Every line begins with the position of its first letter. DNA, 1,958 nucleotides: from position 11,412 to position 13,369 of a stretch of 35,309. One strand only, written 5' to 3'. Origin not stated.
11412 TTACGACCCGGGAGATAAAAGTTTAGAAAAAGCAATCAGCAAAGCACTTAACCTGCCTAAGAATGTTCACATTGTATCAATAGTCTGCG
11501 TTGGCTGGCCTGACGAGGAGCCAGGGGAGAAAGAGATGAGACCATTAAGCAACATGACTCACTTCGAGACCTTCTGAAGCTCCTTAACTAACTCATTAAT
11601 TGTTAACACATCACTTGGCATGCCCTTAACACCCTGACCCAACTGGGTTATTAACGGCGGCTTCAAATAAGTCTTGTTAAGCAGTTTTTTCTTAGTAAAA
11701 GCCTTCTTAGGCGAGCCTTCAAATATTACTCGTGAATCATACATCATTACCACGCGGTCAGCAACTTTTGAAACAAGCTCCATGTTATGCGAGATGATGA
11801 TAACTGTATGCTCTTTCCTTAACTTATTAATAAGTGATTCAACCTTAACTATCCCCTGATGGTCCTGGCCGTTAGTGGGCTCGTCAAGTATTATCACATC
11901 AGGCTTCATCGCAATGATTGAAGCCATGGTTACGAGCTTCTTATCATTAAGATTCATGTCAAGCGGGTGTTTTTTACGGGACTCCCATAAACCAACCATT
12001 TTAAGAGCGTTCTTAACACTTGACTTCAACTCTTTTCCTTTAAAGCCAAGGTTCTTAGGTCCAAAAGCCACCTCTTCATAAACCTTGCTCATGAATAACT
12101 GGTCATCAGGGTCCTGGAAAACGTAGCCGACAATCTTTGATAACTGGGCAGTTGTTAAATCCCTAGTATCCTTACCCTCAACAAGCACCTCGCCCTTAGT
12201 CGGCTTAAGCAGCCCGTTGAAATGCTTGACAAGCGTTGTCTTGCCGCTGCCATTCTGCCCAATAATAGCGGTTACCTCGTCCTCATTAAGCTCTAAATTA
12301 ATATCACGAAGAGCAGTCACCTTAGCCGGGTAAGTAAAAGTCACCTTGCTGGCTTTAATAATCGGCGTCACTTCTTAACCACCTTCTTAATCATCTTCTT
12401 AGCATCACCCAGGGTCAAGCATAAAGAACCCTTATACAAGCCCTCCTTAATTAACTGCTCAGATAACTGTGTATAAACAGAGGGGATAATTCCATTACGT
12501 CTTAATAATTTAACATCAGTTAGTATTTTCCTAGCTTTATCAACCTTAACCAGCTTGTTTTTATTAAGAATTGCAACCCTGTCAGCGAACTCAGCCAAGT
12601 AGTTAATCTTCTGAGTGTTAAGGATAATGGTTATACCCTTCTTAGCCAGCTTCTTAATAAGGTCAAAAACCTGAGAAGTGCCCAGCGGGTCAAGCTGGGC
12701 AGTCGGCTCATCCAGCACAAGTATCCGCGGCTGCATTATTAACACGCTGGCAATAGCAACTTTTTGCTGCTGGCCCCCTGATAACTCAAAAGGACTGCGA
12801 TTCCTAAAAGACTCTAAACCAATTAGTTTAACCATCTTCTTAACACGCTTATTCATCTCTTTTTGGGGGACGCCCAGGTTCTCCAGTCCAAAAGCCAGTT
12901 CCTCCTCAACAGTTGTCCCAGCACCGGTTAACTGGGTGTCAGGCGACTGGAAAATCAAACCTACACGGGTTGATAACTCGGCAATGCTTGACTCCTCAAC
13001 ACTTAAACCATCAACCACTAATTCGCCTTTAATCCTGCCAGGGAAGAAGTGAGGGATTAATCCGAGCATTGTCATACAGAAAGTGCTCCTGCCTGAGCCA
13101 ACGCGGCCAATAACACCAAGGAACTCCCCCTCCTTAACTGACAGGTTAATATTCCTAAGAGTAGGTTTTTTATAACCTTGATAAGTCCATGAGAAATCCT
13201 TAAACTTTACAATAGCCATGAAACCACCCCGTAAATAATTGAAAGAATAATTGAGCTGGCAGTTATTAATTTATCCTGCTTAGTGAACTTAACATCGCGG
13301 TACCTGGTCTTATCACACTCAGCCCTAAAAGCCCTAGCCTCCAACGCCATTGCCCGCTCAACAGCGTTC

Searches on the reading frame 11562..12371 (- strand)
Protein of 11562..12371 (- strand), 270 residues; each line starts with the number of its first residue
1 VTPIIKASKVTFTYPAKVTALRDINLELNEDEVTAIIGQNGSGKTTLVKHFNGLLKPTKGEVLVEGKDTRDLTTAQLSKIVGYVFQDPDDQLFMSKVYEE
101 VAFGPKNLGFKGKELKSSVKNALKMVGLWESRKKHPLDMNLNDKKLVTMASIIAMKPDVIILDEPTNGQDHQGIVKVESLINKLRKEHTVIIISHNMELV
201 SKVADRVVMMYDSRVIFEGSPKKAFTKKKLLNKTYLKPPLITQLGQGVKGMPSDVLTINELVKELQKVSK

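Call 12: search_protein_families(library=pfam, proteins=[window:11562-12371:-], max_evalue=0.001)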
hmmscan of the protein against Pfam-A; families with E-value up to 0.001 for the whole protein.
window:11562-12371:- (270 aa): 9 families
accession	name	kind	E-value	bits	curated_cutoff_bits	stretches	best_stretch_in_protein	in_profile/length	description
PF00005.33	ABC_tran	-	1.3e-28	100.7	25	1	21-167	1-137/137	ABC transporter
PF02463.25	SMC_N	-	9e-08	32.2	40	1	30-212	23-213/220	RecF/RecN/SMC N terminal domain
PF13304.12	AAA_21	-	4.9e-07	30.5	27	0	33-54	1-22/304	AAA domain, putative AbiEii toxin, Type IV TA system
PF13175.12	AAA_15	-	5.1e-07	30.1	32.1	1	21-134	14-92/374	AAA ATPase domain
PF13476.12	AAA_23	-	3.3e-05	25.1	27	1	22-52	11-40/201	AAA domain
PF13555.12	AAA_29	-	4.7e-05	23.5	27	1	26-59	17-50/61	P-loop containing region of AAA domain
PF13166.12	AAA_13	-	0.00017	20.9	36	0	35-54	20-39/713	AAA domain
PF13173.12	AAA_14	-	0.00042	20.8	27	0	32-76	3-47/129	AAA domain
PF03193.22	RsgA_GTPase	-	0.00081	19.7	30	0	16-73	92-148/174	RsgA GTPase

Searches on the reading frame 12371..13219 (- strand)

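Call 12: search_protein_families(library=pfam, proteins=[window:12371-13219:-], max_evalue=0.001)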
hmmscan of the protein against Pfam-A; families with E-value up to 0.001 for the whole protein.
window:12371-13219:- (283 aa): 3 families
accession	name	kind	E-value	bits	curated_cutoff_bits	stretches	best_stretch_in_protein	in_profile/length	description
PF00005.33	ABC_tran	-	6.8e-28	98.4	25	1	21-174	1-137/137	ABC transporter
PF13304.12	AAA_21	-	1.8e-07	32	27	1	139-203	231-298/304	AAA domain, putative AbiEii toxin, Type IV TA system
PF02463.25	SMC_N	-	5.5e-05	23.1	40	1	32-210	25-204/220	RecF/RecN/SMC N terminal domain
